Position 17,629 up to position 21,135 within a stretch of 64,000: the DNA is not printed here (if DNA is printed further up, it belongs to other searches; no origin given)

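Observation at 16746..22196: One polypeptide carrying GPAT, a HAD phosphatase domain and LPAAT, in an apparent operon with an actinobacterial-looking gpsA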

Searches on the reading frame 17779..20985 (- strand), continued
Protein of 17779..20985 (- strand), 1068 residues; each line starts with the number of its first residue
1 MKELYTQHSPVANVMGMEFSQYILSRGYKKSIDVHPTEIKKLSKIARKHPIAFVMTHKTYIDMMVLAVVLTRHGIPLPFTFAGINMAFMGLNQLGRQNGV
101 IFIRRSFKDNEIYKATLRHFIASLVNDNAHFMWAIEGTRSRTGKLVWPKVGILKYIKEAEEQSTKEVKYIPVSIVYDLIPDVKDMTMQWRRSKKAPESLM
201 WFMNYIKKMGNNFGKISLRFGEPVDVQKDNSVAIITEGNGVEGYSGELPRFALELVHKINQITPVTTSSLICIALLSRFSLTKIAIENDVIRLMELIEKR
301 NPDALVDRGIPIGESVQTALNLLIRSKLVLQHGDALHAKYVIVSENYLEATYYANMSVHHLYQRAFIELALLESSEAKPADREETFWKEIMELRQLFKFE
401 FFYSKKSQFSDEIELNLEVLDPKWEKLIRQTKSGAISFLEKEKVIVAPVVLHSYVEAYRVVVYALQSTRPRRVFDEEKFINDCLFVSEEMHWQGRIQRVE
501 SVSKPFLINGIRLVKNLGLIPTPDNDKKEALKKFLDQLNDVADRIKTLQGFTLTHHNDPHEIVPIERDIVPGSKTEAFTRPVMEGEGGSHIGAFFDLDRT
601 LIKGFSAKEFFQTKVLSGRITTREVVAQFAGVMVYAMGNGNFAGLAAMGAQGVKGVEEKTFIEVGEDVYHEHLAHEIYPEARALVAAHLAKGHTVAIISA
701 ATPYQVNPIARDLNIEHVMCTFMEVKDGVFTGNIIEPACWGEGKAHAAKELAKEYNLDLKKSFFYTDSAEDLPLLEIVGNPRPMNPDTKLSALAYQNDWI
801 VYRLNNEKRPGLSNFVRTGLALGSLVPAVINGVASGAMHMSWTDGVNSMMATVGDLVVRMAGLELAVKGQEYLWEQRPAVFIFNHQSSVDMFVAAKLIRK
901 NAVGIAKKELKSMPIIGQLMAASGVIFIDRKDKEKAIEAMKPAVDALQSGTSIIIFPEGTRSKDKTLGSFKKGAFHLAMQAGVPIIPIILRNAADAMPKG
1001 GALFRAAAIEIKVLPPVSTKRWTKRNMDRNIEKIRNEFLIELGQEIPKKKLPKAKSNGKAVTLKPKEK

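Call 21: find_encoding_contigs(protein=P0038, flank=10000, max_places=2)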
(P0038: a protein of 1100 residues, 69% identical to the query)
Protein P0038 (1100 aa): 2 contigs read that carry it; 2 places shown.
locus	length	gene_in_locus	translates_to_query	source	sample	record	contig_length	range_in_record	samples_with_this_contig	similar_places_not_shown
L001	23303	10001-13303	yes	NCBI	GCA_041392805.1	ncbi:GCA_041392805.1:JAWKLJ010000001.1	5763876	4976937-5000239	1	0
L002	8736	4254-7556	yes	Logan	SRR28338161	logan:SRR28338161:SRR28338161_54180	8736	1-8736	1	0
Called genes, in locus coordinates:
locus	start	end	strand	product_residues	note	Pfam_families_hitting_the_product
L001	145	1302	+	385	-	PF22725:GFO_IDH_MocA_C3, PF02894:GFO_IDH_MocA_C (weak)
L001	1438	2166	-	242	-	PF19578:DUF6090 (weak)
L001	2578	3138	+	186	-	PF14520:HHH_5 (weak)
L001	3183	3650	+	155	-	-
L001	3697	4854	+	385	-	PF01656:CbiA, PF02374:ArsA_ATPase, PF10609:ParA (faint), PF13614:AAA_31, PF17886:ArsA_HSP20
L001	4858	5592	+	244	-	PF00561:Abhydrolase_1 (weak), PF12697:Abhydrolase_6 (weak), PF02089:Palm_thioest (weak), PF12146:Hydrolase_4 (faint)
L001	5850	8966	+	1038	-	PF23500:DUF7133, PF13646:HEAT_2 (faint), PF00034:Cytochrom_C (faint), PF13442:Cytochrome_CBB3 (faint)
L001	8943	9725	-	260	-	PF02089:Palm_thioest (weak), PF07819:PGAP1 (weak), PF00561:Abhydrolase_1 (faint)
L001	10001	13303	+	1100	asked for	PF01553:Acyltransferase, PF19277:GPAT_C, PF00702:Hydrolase (faint), PF12710:HAD, PF01553:Acyltransferase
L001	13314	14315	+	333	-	PF01210:NAD_Gly3P_dh_N, PF02558:ApbA (faint), PF03807:F420_oxidored (faint), PF07479:NAD_Gly3P_dh_C, PF20618:GPD_NAD_C_bact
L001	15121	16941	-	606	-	PF03007:WS_DGAT_cat, PF06974:WS_DGAT_C, PF02036:SCP2, PF14864:Alkyl_sulf_C (faint)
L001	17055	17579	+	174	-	-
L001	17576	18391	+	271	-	PF03704:BTAD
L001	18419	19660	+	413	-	PF00270:DEAD, PF04851:ResIII, PF00271:Helicase_C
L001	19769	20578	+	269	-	PF07978:NIPSNAP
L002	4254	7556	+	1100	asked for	PF01553:Acyltransferase, PF19277:GPAT_C, PF00702:Hydrolase (faint), PF12710:HAD, PF01553:Acyltransferase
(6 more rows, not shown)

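Call 22: find_encoding_contigs(protein=P0102, flank=10000, max_places=2)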
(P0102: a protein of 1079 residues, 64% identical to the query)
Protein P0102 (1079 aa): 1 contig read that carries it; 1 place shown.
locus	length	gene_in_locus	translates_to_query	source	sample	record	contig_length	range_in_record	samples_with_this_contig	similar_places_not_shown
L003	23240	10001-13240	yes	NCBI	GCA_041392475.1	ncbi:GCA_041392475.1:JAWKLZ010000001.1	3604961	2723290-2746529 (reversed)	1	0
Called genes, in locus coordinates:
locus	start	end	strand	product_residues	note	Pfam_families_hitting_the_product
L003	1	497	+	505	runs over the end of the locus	PF18962:Por_Secre_tail (faint)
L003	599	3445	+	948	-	PF00005:ABC_tran (faint), PF02463:SMC_N (faint), PF03193:RsgA_GTPase (faint), PF13191:AAA_16 (faint), PF13555:AAA_29 (faint), PF20703:nSTAND1 (faint), PF17760:UvrA_inter, PF17755:UvrA_DNA-bind, +1 more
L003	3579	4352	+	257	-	-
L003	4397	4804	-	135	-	-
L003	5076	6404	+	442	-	PF00082:Peptidase_S8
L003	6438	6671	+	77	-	PF00050:Kazal_1 (weak)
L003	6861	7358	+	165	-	-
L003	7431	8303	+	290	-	PF01040:UbiA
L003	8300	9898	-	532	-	PF09820:AAA-ATPase_like, PF08011:PDDEXK_9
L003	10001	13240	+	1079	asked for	PF01553:Acyltransferase, PF19277:GPAT_C, PF00702:Hydrolase (faint), PF12710:HAD, PF01553:Acyltransferase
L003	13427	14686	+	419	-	PF12867:DinB_2, PF03781:FGE-sulfatase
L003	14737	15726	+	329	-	PF10017:Methyltransf_33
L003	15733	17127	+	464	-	PF26299:MurL_N, PF26298:MurL_epimerase_C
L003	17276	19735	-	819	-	PF17764:PriA_3primeBD, PF04851:ResIII, PF00270:DEAD, PF18319:Zn_ribbon_PriA, PF00271:Helicase_C, PF18074:PriA_C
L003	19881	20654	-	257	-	PF08241:Methyltransf_11, PF13489:Methyltransf_23, PF08242:Methyltransf_12, PF01209:Ubie_methyltran (weak), PF13649:Methyltransf_25, PF13847:Methyltransf_31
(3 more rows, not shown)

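Call 26: search_protein_representatives(protein=window:17779-20985:-)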
Query: 1068 residues. Proteins with E-value up to 0.001 (for the whole library): 37365; up to 1e-10: 13076; up to 1e-30: 832. The best 150 are listed.
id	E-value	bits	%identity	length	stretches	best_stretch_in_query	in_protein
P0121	0.0e+00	1379.5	59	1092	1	1-1046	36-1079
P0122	9.4e-263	891.0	47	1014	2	245-1044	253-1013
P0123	3.2e-251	852.8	49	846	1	1-801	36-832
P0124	1.7e-234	797.4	43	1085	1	2-1044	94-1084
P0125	3.0e-214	730.5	42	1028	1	21-1044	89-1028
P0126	4.3e-200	683.6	53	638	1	2-593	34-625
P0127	1.6e-193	661.8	58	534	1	165-681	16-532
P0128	5.1e-178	610.5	39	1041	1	2-1044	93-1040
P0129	1.4e-154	533.0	61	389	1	433-806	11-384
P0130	1.5e-146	506.4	48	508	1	585-1050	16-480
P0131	4.3e-144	498.2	49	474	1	578-1044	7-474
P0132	8.4e-144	497.2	66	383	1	2-339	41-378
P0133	5.5e-143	494.5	43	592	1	2-538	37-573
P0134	7.2e-138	477.6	47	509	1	582-1046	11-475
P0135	1.0e-137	477.1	50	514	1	1-464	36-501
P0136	1.9e-135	469.6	48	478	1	572-1044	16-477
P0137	1.4e-132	460.1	46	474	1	577-1044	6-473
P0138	6.0e-129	448.1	44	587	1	581-1044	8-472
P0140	2.6e-127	442.7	43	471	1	578-1044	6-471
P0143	1.1e-118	414.1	43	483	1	576-1044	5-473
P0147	1.4e-105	370.8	44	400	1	648-1044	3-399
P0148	1.1e-103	364.5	39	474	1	587-1044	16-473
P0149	1.2e-103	364.3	37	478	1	586-1044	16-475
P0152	1.3e-101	357.6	38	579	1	15-543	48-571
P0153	2.1e-101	356.9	37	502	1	581-1044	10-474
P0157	2.3e-97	343.5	44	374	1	677-1044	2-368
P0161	5.6e-96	338.9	37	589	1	6-523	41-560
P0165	8.4e-94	331.7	36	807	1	18-555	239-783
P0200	2.9e-79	283.6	34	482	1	582-1044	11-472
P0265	7.9e-69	249.1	38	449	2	668-1044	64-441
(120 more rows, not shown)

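Call 28: list_cluster_members(proteins=[P0121, P0122, P0124, P0125, P0128, P0130, P0131, P0133, P0152, P0165])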
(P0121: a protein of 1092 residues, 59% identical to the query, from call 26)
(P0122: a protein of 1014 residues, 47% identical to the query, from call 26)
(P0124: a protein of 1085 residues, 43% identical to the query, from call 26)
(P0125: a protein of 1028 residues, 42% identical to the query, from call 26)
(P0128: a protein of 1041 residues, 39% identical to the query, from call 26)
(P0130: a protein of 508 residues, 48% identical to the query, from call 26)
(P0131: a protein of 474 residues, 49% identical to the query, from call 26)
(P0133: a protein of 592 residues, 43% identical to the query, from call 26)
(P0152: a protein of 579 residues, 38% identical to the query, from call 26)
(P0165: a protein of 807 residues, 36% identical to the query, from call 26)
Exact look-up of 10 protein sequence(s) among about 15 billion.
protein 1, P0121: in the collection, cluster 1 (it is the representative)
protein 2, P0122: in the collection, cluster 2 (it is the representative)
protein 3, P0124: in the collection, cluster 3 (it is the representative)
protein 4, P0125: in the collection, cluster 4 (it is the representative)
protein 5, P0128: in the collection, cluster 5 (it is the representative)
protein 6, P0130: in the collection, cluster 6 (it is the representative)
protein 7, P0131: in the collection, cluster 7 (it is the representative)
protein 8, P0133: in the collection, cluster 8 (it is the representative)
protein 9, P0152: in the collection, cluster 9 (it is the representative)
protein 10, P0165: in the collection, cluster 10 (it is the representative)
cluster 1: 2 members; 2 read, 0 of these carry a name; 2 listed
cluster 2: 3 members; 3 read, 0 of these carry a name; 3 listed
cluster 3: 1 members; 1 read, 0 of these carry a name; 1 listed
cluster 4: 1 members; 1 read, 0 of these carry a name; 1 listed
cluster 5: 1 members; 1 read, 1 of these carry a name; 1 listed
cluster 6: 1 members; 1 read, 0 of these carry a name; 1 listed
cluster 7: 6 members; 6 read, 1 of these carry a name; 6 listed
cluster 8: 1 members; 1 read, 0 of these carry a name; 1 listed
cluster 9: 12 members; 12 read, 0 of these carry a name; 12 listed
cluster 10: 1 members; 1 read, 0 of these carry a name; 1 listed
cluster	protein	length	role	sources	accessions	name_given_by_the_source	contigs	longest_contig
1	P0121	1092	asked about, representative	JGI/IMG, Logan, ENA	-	-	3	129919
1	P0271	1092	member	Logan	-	-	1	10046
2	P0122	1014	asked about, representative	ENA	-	-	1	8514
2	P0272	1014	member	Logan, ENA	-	-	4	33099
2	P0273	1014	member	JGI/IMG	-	-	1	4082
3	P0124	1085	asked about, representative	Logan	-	-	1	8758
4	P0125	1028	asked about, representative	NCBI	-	-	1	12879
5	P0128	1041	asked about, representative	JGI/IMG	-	putative phosphoserine phosphatase/1-acylglycerol-3-phosphate O-acyltransferase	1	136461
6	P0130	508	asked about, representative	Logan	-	-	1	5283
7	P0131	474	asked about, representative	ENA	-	-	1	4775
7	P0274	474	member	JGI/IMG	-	putative phosphoserine phosphatase/1-acylglycerol-3-phosphate O-acyltransferase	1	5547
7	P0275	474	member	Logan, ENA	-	-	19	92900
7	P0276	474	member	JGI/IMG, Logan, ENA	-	-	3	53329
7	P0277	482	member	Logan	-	-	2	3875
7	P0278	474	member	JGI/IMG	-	-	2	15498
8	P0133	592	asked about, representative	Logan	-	-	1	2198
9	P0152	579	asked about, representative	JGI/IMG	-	-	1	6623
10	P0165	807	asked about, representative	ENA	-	-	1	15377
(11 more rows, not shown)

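Call 31: find_related_loci(query=A1, collection=genome_contigs, flank=6000)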
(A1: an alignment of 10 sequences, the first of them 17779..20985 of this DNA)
Query A1 (1068 aa) in genome_contigs; peptide patterns used: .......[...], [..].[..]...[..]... (x = any residue, [..] = any of these).
599 stretches matched a pattern (row limit reached: there are more); 589 encode a relative of the query (tblastn E <= 1e-3); the best 80 are kept; 80 distinct loci.
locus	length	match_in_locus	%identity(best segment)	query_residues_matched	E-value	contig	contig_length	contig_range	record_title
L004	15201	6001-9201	89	1-1067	0e+0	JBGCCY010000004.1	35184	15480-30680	MAG: Saprospiraceae bacterium isolate SGMAG-95 contig4, whole genome shotgun sequence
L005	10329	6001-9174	70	1-1061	0e+0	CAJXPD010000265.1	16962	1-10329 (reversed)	MAG TPA_asm: uncultured Lewinella sp. isolate SRR3880209_bin.3_MetaBAT_v2.12.1_MAG genome assembly, contig: NODE_465_len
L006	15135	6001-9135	71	1-1045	0e+0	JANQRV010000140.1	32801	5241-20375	MAG: Saprospiraceae bacterium isolate IP29b_bin.78 k99_3515315, whole genome shotgun sequence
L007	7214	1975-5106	70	1-1044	0e+0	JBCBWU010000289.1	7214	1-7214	MAG: Bacteroidota bacterium isolate J06649_1 NODE_289_length_7214_cov_5.806641, whole genome shotgun sequence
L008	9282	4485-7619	70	1-1045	0e+0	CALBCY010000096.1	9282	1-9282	MAG: uncultured Chitinophagales bacterium isolate H3_Bin_Bin_42_1 genome assembly, contig: c_000000063786, whole genome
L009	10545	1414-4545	67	1-1044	0e+0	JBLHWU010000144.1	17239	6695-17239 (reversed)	MAG: Saprospiraceae bacterium isolate 3300046534_148 Ga0491194_0007045, whole genome shotgun sequence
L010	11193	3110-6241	66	1-1044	0e+0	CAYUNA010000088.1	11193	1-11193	MAG TPA_asm: uncultured Saprospiraceae bacterium isolate SRP268394_co1_8 genome assembly, contig: NODE_9167_length_11193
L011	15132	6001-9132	66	1-1044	0e+0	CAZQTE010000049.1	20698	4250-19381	MAG TPA_asm: uncultured Saprospiraceae bacterium isolate SRP268394_co1_143 genome assembly, contig: NODE_4377_length_206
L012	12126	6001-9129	64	1-1044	0e+0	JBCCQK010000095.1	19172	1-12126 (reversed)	MAG: Bacteroidota bacterium isolate P01_D01_bin.150 k141_1400198_length_19172_cov_9.0328, whole genome shotgun sequence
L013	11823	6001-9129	64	1-1046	0e+0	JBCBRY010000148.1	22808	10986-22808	MAG: Bacteroidota bacterium isolate J06638_10 NODE_148_length_22808_cov_15.579825, whole genome shotgun sequence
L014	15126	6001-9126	63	1-1045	0e+0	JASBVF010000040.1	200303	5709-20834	MAG: Bacteroidota bacterium isolate BWSM_97 k141_172226, whole genome shotgun sequence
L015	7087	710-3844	64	1-1044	0e+0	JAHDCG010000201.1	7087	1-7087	MAG: Saprospiraceae bacterium isolate MAG-129 RZ_29017, whole genome shotgun sequence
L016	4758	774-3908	63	1-1045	0e+0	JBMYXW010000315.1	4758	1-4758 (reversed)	MAG: Chitinophagales bacterium isolate ME_XS_2208_bin_66 ME_XS_2208_bin_66_378, whole genome shotgun sequence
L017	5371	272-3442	62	1-1060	0e+0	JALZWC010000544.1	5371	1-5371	MAG: Saprospiraceae bacterium isolate g3_MAG_00014 g3_MAG_00014_000000000544, whole genome shotgun sequence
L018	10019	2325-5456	62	1-1044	0e+0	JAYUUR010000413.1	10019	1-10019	MAG: Saprospiraceae bacterium isolate GL122_UP_metabinner_4 GL122_UP_metabinner_4_412, whole genome shotgun sequence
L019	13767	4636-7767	61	1-1044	0e+0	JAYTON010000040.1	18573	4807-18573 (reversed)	MAG: Saprospiraceae bacterium isolate GFS_4118 GFS_4118_39, whole genome shotgun sequence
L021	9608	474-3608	62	1-1044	0e+0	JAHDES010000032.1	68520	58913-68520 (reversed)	MAG: Saprospiraceae bacterium isolate MAG-187 RZ_1112, whole genome shotgun sequence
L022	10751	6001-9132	61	1-1044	0e+0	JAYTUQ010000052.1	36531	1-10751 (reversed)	MAG: Saprospiraceae bacterium isolate GFS_5581 GFS_5581_51, whole genome shotgun sequence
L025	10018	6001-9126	59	1-1044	0e+0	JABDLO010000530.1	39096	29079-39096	MAG: Saprospiraceae bacterium isolate SS_bin_77 k127_2071215, whole genome shotgun sequence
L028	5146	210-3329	57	1-1044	0e+0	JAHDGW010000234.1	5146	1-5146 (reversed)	MAG: Saprospiraceae bacterium isolate MAG-55 ND_7976, whole genome shotgun sequence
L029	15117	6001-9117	56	1-1044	0e+0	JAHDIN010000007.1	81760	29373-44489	MAG: Saprospiraceae bacterium isolate MAG-94 RZ_812, whole genome shotgun sequence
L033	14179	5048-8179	61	1-1044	0e+0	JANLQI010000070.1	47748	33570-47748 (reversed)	MAG: Saprospiraceae bacterium isolate OTE_38_metabat_221 OTE_38_k141_2509798, whole genome shotgun sequence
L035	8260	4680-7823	52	1-1044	0e+0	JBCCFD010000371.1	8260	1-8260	MAG: Chloroflexota bacterium isolate P01_B01_bin.122 k141_4225088_length_8260_cov_15.7779, whole genome shotgun sequence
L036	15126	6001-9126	51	1-1044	0e+0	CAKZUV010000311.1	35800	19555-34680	MAG: uncultured Saprospiraceae bacterium isolate L4_Bin_Bin_16_1 genome assembly, contig: c_000000223834, whole genome s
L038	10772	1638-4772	49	1-1044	0e+0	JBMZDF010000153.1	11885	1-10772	MAG: Candidatus Promineifilaceae bacterium isolate ME_XS_2203_1_bin_44 ME_XS_2203_1_bin_44_158, whole genome shotgun seq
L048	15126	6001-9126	47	1-1044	0e+0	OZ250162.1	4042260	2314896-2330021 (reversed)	MAG: Aggregatimonas sp. isolate 7b32d0cd-9343-49ab-964f-e47d07a36462 genome assembly, chromosome: 1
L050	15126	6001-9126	59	1-1044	0e+0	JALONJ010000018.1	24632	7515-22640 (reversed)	MAG: Microscillaceae bacterium isolate Prado074 scaffold_2465, whole genome shotgun sequence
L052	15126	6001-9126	47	1-1044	0e+0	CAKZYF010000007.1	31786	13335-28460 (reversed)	MAG TPA_asm: uncultured Muricauda sp. isolate SRR3401483_bin.85_CONCOCT_v1.1_MAG genome assembly, contig: ERZ1740059.216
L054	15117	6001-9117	58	1-1044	0e+0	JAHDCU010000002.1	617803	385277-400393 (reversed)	MAG: Saprospiraceae bacterium isolate MAG-141 RZ_7, whole genome shotgun sequence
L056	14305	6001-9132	63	1-1044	0e+0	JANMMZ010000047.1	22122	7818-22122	MAG: Saprospiraceae bacterium isolate OTE_58_metabat_412 OTE_58_k141_5466055, whole genome shotgun sequence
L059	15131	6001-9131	55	1-1044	0e+0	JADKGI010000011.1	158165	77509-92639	MAG: Saprospiraceae bacterium isolate Ribe_18-Q3-R11-54_BATAC.612 tig00005272-10-1583560, whole genome shotgun sequence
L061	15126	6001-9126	50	1-1044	0e+0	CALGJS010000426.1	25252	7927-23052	MAG: uncultured Saprospiraceae bacterium isolate H3_Bin_Bin_2_1_1 genome assembly, contig: c_000001887316, whole genome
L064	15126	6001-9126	48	1-1044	0e+0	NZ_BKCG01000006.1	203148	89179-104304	Patiriisocius marinus strain KCTC 32322T sequence06, whole genome shotgun sequence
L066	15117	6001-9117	56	1-1044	0e+0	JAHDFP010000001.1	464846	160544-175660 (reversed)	MAG: Saprospiraceae bacterium isolate MAG-25 RZ_17, whole genome shotgun sequence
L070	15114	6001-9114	50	3-1042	0e+0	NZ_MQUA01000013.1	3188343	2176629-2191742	Polaribacter filamentus strain ATCC 700397 ctg7180000000043, whole genome shotgun sequence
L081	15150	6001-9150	30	31-1042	2e-157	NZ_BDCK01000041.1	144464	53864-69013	Nocardia niwae NBRC 108934 = DSM 45340 strain NBRC 108934, whole genome shotgun sequence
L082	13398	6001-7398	52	579-1044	1e-156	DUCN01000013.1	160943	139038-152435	MAG TPA_asm: Myxococcales bacterium isolate UWMA-0330 NODE_130_length_160943_cov_0.153957, whole genome shotgun sequence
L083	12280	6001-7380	51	580-1039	3e-156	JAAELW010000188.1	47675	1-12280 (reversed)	MAG: bacterium isolate Bpl_16 BplG_CONTIG2003176, whole genome shotgun sequence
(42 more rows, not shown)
